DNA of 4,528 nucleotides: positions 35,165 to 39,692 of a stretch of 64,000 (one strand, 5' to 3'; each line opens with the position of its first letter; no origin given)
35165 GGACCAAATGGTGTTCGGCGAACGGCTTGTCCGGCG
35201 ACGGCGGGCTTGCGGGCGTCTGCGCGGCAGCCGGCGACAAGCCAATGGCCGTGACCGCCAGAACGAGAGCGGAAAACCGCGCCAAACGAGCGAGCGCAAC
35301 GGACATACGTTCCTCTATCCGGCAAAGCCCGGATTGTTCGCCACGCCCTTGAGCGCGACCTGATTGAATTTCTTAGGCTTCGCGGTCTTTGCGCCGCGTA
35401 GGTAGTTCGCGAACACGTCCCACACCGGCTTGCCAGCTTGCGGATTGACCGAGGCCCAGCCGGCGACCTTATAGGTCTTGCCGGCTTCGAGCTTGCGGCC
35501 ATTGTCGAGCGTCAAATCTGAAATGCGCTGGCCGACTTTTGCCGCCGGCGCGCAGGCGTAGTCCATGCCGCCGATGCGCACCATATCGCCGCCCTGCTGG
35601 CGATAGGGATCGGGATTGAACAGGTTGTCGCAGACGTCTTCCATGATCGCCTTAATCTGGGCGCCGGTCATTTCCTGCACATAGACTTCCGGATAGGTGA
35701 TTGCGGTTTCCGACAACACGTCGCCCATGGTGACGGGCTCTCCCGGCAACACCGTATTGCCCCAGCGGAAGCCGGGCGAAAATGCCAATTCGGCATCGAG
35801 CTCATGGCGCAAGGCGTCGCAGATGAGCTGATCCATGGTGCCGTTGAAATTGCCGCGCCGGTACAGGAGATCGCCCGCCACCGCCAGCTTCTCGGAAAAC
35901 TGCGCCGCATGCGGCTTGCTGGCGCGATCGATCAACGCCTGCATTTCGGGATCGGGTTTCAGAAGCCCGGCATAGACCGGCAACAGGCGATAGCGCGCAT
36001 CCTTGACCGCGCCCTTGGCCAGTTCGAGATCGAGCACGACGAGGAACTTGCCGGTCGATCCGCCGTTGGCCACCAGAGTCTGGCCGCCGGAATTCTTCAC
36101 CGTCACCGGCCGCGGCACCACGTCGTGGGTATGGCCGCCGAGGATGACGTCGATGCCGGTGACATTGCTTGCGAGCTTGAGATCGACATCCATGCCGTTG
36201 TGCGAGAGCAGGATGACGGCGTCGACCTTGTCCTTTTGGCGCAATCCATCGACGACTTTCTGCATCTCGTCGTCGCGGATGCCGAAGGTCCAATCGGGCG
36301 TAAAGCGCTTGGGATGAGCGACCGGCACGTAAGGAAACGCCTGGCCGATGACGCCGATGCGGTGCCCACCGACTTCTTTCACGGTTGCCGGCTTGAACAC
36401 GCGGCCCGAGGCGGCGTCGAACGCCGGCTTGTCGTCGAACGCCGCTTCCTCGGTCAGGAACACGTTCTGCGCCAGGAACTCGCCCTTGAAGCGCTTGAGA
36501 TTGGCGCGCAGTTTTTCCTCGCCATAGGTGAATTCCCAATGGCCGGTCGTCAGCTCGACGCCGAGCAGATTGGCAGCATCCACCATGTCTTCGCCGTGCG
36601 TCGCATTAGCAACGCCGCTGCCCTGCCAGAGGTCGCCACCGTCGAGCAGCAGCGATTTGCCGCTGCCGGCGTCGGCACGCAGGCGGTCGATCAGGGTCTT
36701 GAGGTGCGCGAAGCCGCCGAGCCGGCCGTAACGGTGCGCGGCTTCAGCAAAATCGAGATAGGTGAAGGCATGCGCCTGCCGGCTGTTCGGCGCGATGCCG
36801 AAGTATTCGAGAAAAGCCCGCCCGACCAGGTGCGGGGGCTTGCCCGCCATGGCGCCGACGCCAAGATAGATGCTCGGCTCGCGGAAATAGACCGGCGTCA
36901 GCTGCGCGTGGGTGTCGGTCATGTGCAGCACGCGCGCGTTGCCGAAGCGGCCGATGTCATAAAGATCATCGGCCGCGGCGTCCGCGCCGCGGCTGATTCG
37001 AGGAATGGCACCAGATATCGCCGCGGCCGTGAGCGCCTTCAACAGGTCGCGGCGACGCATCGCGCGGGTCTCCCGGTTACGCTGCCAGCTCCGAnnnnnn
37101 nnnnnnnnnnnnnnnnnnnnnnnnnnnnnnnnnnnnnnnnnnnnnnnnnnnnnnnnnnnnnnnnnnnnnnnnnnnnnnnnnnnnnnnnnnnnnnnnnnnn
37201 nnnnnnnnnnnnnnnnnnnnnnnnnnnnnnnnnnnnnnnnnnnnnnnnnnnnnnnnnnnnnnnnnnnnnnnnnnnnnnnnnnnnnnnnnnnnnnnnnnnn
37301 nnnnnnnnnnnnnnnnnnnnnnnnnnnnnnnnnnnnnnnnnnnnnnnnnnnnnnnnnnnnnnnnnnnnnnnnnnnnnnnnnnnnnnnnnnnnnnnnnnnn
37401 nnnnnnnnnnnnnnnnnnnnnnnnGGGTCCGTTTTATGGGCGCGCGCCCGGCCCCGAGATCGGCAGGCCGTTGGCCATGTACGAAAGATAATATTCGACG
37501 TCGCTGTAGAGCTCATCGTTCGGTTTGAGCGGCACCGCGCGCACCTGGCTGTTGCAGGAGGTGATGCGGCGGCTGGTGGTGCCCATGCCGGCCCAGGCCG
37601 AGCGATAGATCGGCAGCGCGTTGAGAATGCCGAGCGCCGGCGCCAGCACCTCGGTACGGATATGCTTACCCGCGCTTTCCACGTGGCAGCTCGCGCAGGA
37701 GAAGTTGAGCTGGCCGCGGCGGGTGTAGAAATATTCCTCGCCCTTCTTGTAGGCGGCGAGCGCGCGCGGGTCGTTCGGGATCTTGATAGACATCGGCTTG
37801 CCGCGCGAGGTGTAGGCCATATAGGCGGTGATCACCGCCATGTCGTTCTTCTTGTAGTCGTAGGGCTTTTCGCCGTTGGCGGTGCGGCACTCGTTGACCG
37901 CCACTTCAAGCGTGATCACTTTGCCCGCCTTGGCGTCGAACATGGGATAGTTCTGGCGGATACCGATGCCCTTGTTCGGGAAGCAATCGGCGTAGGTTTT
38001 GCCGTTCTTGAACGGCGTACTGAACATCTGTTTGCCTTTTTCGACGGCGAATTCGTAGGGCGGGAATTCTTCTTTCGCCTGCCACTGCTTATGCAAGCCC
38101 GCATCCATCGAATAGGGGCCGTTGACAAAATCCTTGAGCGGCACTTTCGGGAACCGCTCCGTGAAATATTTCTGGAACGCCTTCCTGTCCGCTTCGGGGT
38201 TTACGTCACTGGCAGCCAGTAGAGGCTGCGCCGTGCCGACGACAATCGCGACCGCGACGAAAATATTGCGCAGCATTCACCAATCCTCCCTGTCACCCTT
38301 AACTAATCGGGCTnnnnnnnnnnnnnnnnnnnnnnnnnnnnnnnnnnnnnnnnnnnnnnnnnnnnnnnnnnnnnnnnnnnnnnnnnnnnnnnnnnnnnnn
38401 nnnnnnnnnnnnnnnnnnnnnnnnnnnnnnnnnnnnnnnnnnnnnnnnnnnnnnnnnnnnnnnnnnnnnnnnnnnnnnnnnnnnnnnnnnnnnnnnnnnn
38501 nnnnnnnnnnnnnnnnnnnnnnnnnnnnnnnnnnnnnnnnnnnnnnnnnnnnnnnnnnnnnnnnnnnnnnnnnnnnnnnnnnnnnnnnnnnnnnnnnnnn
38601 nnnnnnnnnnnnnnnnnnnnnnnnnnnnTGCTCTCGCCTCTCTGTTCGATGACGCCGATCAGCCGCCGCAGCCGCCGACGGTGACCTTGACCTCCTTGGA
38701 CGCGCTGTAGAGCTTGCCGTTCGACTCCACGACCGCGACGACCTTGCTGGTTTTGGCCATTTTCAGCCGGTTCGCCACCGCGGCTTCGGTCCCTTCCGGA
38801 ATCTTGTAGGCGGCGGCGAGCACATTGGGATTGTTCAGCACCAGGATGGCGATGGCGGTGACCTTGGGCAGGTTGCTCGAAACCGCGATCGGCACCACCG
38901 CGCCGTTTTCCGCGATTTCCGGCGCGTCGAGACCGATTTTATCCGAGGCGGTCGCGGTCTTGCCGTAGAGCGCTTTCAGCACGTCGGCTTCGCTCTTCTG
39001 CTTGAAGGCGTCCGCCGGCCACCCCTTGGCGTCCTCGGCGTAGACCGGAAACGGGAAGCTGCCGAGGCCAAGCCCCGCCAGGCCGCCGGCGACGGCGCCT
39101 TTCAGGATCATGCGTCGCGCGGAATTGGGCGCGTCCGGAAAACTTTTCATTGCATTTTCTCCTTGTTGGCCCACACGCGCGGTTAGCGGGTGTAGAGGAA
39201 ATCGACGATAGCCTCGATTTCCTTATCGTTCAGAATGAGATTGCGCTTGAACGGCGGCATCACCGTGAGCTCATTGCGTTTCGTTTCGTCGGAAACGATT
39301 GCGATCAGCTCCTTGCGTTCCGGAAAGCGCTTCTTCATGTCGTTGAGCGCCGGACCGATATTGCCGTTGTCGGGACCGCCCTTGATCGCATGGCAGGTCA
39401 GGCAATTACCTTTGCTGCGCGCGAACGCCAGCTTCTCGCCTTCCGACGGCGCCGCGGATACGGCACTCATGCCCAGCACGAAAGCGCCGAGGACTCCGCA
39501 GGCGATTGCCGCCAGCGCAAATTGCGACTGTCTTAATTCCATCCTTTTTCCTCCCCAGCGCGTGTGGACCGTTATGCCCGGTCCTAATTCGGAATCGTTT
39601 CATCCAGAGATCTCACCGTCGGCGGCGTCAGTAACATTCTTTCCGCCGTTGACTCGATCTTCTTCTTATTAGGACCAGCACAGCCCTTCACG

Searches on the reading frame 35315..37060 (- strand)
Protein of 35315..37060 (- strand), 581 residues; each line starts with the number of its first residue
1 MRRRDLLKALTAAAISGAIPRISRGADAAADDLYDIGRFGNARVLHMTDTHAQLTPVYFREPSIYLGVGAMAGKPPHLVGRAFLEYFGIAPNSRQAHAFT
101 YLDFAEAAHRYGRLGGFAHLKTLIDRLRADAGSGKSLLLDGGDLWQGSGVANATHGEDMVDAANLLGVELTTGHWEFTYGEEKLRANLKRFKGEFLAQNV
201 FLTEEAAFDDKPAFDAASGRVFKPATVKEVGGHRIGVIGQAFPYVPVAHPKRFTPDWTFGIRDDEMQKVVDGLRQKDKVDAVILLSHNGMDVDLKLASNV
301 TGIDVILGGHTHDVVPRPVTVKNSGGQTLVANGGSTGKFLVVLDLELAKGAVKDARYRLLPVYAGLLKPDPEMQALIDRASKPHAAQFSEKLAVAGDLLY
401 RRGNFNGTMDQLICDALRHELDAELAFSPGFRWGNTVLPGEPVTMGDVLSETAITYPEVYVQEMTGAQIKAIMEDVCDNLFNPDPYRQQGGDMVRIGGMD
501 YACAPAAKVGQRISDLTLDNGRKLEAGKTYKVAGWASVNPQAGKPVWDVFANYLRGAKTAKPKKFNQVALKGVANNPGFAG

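Call 7: search_protein_families(library=pfam, proteins=[window:35315-37060:-], max_evalue=0.01)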
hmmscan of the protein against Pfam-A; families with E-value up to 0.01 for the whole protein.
window:35315-37060:- (581 aa): 2 families
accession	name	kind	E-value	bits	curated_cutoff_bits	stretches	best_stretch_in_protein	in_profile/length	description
PF02872.23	5_nucleotid_C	-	4.2e-16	59.9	23.6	1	407-535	22-143/158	5'-nucleotidase, C-terminal domain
PF00149.33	Metallophos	-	5.1e-08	34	21.5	1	43-313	2-190/191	Calcineurin-like phosphoesterase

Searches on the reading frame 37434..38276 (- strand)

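Call 7: search_protein_families(library=pfam, proteins=[window:37434-38276:-], max_evalue=0.01)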
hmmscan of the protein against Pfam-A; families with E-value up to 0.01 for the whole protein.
window:37434-38276:- (280 aa): 2 families
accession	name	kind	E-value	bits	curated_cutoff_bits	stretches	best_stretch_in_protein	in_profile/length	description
PF21342.2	SoxA-TsdA_cyt-c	-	1.1e-24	86.7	27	2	80-162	1-88/88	SoxA/TsdA, cytochrome c domain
PF09086.16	DUF1924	-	0.0058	17.4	22.5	0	176-209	8-47/96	Domain of unknown function (DUF1924)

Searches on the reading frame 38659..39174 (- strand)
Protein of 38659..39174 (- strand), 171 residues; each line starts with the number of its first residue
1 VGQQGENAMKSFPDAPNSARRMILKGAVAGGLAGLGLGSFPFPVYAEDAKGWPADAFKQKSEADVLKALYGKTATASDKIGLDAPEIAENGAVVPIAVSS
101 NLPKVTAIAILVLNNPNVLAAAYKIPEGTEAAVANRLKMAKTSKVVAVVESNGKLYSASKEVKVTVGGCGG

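Call 7: search_protein_families(library=pfam, proteins=[window:38659-39174:-], max_evalue=0.01)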
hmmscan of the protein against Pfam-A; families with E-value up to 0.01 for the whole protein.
window:38659-39174:- (171 aa): 1 family
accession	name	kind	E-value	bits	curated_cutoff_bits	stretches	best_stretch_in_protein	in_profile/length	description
PF13501.12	SoxY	-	3.4e-33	114.6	28.4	1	67-169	2-112/112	Sulfur oxidation protein SoxY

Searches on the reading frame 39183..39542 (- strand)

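Call 7: search_protein_families(library=pfam, proteins=[window:39183-39542:-], max_evalue=0.01)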
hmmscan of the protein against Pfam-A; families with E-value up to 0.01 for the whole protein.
window:39183-39542:- (119 aa): 2 families
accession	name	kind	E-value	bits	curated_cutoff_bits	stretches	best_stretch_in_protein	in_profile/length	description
PF00034.26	Cytochrom_C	-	9.8e-08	33.7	21.3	1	35-117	4-87/90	Cytochrome c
PF13442.11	Cytochrome_CBB3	-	9.8e-08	32.7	27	1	34-116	5-68/68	Cytochrome C oxidase, cbb3-type, subunit III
